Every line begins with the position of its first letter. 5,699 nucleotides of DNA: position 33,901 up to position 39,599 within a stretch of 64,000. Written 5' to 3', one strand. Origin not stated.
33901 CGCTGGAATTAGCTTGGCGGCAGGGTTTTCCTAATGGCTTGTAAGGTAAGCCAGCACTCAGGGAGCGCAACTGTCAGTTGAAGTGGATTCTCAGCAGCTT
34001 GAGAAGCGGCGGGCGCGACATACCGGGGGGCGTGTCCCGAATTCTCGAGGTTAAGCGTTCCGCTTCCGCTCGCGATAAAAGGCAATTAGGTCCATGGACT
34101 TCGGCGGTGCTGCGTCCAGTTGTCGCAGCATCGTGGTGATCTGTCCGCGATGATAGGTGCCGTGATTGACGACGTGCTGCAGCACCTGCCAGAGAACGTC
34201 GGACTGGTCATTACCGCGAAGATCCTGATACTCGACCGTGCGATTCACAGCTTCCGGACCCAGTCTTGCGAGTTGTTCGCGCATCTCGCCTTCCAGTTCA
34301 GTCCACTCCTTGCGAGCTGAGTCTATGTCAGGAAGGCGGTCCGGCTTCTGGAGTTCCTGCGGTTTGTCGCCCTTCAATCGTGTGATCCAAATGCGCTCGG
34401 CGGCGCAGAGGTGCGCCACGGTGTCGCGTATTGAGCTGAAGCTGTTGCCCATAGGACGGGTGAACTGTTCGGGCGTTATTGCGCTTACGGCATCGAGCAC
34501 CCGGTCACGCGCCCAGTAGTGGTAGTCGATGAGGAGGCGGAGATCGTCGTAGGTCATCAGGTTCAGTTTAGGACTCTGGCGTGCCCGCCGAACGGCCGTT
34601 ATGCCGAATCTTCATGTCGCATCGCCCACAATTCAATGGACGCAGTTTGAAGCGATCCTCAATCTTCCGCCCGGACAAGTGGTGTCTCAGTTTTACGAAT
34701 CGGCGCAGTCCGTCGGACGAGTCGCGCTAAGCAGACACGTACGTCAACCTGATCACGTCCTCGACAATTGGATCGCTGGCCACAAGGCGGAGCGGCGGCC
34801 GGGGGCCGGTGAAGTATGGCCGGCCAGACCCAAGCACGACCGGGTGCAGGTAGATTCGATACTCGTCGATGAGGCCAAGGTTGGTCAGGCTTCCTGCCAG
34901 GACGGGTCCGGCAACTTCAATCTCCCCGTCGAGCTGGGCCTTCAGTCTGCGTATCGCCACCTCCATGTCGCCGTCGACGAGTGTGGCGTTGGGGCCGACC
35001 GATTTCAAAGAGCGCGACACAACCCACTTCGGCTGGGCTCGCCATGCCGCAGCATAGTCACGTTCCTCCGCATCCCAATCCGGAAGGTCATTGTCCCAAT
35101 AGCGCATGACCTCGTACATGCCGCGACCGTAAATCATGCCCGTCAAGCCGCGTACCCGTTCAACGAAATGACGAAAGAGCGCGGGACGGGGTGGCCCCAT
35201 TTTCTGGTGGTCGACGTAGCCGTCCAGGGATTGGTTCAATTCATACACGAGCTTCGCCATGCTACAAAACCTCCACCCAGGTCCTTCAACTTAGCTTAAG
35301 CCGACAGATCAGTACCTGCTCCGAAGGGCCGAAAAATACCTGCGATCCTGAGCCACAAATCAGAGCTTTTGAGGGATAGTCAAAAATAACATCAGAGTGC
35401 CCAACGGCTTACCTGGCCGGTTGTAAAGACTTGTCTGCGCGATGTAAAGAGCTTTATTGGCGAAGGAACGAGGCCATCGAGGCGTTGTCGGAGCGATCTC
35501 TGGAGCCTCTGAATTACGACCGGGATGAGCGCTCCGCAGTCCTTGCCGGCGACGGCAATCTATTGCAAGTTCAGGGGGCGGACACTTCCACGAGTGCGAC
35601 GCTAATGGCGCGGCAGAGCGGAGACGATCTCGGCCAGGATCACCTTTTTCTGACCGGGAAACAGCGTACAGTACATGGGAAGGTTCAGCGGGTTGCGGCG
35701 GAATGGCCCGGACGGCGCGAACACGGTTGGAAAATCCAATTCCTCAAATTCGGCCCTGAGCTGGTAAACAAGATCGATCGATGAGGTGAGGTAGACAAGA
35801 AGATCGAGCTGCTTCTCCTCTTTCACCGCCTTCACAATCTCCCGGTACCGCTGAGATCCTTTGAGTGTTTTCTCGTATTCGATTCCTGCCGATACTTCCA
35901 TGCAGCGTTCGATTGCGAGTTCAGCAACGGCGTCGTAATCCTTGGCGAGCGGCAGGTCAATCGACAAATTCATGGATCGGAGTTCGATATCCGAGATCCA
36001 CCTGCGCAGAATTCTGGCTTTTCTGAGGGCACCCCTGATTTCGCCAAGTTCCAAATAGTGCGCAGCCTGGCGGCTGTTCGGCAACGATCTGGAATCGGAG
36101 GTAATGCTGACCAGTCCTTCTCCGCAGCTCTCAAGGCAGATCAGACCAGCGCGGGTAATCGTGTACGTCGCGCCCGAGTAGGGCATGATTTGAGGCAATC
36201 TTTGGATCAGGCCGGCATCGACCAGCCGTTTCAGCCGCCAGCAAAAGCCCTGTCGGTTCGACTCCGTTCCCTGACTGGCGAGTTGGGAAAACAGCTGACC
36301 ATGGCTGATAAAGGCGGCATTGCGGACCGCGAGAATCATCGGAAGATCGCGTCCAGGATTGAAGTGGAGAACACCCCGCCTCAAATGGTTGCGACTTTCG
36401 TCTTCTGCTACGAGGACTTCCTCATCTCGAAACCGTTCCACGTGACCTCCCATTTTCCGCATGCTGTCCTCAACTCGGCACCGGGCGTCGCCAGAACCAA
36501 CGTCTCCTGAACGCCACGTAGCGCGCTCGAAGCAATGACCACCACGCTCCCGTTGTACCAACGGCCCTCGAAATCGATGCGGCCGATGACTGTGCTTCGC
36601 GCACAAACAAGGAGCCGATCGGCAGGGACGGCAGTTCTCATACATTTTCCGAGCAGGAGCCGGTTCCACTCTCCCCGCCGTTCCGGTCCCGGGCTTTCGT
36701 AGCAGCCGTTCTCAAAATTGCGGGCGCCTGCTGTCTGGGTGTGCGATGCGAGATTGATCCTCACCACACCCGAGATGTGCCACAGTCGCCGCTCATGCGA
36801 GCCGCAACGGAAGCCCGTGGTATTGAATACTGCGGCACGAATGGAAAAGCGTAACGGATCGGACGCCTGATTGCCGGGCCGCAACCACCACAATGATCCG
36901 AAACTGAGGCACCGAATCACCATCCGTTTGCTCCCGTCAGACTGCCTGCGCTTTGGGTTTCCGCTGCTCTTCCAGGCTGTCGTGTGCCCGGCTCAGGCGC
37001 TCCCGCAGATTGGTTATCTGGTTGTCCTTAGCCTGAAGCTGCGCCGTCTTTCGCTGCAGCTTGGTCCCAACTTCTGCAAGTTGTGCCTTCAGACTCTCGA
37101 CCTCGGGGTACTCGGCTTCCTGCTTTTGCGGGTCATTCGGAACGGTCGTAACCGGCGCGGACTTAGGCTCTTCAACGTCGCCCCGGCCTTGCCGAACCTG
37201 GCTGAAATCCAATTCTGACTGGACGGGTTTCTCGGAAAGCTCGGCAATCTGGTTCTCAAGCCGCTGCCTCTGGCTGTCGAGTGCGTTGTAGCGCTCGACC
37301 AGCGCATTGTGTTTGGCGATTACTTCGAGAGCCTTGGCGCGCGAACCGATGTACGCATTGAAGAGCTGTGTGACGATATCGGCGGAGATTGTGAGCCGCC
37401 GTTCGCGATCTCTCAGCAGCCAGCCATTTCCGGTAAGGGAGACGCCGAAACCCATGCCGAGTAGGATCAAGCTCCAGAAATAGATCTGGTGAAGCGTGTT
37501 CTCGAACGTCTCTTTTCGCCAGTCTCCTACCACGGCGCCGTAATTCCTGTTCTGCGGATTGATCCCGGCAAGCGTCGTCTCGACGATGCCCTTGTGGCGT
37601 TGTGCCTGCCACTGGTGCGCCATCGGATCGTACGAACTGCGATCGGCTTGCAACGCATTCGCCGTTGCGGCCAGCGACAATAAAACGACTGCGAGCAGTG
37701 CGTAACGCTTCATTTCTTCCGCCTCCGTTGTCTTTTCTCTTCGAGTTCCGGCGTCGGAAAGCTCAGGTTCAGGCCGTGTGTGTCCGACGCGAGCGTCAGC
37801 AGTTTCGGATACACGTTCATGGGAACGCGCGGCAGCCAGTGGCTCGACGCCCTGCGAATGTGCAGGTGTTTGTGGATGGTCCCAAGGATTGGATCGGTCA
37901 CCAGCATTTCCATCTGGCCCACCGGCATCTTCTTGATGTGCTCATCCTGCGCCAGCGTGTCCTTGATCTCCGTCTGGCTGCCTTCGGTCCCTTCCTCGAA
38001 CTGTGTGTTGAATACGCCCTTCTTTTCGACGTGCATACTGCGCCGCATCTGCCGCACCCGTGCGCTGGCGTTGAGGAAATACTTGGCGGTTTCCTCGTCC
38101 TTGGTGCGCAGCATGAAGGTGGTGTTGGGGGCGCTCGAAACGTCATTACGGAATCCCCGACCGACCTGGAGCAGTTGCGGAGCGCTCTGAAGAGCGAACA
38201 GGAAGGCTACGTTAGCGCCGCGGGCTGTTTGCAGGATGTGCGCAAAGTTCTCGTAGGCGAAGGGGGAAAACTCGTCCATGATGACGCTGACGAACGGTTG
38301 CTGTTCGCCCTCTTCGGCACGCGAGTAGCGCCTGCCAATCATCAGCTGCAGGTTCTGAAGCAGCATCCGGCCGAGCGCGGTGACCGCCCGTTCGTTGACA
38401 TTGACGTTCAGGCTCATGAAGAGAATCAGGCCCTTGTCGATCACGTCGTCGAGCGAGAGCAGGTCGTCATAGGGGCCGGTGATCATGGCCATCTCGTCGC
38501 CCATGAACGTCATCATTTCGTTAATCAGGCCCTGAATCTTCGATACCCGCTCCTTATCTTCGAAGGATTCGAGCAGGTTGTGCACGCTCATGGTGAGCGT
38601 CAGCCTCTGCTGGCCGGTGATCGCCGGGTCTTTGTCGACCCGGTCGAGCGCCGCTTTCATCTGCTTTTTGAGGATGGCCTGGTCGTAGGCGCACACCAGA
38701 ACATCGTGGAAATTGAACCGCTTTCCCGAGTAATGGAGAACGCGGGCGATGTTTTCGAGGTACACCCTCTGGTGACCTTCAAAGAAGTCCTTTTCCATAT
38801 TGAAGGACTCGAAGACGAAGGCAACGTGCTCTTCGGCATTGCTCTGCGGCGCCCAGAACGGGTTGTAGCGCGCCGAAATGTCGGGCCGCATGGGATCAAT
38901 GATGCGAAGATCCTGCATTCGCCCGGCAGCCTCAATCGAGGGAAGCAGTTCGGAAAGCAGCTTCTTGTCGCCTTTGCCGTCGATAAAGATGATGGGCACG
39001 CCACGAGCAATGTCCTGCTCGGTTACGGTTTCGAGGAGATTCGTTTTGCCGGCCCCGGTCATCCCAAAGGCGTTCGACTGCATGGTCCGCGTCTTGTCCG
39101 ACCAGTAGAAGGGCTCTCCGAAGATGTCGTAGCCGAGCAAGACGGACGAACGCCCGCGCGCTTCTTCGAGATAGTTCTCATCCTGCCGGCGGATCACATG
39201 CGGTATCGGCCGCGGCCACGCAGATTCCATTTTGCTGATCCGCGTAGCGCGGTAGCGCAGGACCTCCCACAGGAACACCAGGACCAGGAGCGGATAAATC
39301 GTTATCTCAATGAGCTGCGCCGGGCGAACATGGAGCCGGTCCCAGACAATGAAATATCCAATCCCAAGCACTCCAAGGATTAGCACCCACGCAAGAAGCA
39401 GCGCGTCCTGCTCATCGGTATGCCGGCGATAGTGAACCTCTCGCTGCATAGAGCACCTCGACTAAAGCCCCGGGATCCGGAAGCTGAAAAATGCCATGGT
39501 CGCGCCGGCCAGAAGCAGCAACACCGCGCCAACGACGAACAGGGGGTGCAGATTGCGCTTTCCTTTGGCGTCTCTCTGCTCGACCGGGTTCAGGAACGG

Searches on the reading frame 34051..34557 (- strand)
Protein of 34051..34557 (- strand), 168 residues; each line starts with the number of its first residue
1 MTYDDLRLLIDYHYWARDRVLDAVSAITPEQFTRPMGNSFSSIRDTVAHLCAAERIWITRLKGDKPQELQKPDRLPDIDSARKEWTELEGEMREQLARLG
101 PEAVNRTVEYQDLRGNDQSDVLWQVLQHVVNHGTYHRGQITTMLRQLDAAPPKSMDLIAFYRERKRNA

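Call 30: search_protein_families(library=pfam, proteins=[window:34051-34557:-], max_evalue=0.01)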
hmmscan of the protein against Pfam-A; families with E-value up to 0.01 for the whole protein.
window:34051-34557:- (168 aa): 5 families
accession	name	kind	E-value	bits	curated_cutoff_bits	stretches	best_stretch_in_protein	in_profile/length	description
PF05163.17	DinB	-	1e-29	104.1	23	1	8-153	7-151/165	DinB family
PF12867.12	DinB_2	-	1e-16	62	24.8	1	14-140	3-128/128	DinB superfamily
PF04978.18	MST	-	1.9e-07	32.1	27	1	15-145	8-144/149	Mycothiol-S-transferase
PF11716.13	MDMPI_N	-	0.0002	22.5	24.2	1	16-133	4-136/140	Mycothiol maleylpyruvate isomerase N-terminal domain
PF09693.15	Phage_XkdX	-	0.0098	16.4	23.5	0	3-37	1-37/40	Phage uncharacterised protein (Phage_XkdX)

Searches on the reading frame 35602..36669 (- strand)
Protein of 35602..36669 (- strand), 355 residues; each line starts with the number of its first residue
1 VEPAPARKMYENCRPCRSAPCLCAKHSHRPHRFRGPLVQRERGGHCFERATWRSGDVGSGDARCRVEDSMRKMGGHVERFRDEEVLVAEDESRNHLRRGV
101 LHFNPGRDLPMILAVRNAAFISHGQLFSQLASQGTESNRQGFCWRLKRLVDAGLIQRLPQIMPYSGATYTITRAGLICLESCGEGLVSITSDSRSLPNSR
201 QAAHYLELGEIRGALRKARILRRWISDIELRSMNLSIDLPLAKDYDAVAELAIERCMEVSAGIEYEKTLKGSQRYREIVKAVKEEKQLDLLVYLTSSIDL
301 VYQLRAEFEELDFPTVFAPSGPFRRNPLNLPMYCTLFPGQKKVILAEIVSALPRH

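Call 29: search_protein_families(library=pfam, proteins=[window:35602-36669:-], max_evalue=0.01)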
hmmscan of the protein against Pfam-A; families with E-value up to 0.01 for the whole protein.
window:35602-36669:- (355 aa): 0 families

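Call 35: search_protein_families(library=ncbifam, proteins=[window:35602-36669:-], max_evalue=0.01)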
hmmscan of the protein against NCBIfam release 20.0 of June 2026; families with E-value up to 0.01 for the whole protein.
window:35602-36669:- (355 aa): 1 family
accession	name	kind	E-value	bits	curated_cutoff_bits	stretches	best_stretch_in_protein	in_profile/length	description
NF041423.1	MobC_subf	subfamily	2.3e-05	23.8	200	1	144-310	50-211/240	MobC family replication-relaxation protein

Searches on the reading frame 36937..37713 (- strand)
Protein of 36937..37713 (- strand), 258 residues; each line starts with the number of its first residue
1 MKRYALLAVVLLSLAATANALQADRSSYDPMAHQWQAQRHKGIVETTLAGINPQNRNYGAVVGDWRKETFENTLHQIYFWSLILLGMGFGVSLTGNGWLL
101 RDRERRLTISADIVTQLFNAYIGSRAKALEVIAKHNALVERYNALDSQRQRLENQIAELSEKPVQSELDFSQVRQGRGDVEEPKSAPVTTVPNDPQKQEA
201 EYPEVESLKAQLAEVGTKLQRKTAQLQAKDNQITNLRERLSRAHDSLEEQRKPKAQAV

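Call 29: search_protein_families(library=pfam, proteins=[window:36937-37713:-], max_evalue=0.01)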
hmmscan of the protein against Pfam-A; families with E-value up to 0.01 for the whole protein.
window:36937-37713:- (258 aa): 4 families
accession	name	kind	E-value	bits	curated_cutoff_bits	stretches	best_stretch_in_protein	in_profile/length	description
PF15175.11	SPATA24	-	0.00035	20.9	27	0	197-246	103-152/182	Spermatogenesis-associated protein 24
PF08317.16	Spc7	-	0.0032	17.3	34.5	0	205-251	138-184/196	Spc7 kinetochore protein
PF18595.6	Nuf2_DHR10-like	-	0.007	16.9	28.4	0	193-252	47-106/117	Nuf2, DHR10-like domain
PF07888.16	CALCOCO1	-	0.0074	15.7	36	1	105-250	87-232/496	Calcium binding and coiled-coil domain (CALCOCO1) like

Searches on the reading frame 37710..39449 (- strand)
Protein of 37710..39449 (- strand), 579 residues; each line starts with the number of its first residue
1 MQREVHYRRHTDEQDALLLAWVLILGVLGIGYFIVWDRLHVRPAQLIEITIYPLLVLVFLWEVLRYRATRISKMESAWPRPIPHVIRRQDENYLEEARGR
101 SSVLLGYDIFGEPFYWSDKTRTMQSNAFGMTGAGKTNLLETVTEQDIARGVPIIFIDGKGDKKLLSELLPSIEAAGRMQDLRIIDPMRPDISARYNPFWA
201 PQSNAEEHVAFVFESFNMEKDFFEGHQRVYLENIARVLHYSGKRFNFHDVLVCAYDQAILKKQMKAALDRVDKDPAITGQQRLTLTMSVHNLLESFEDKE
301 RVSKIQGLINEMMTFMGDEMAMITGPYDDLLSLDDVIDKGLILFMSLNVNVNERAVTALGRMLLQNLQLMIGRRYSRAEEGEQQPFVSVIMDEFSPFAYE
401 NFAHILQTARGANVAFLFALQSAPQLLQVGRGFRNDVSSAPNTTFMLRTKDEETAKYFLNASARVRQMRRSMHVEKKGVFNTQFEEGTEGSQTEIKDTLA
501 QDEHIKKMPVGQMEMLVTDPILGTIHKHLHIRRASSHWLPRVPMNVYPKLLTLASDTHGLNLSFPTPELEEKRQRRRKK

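Call 29: search_protein_families(library=pfam, proteins=[window:37710-39449:-], max_evalue=0.01)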
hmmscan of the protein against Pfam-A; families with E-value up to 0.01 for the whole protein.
window:37710-39449:- (579 aa): 3 families
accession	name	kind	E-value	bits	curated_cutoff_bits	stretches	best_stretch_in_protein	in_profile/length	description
PF02534.20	T4SS-DNA_transf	-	9.1e-10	38.4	20.1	1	178-458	94-378/468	Type IV secretory system Conjugative DNA transfer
PF12696.13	TraG-D_C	-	9.9e-08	32.4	22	1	388-509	3-125/126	TraM recognition site of TraD and TraG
PF10412.15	TrwB_AAD_bind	-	7.2e-05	22.3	20.5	1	127-459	20-320/387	Type IV secretion-system coupling protein DNA-binding domain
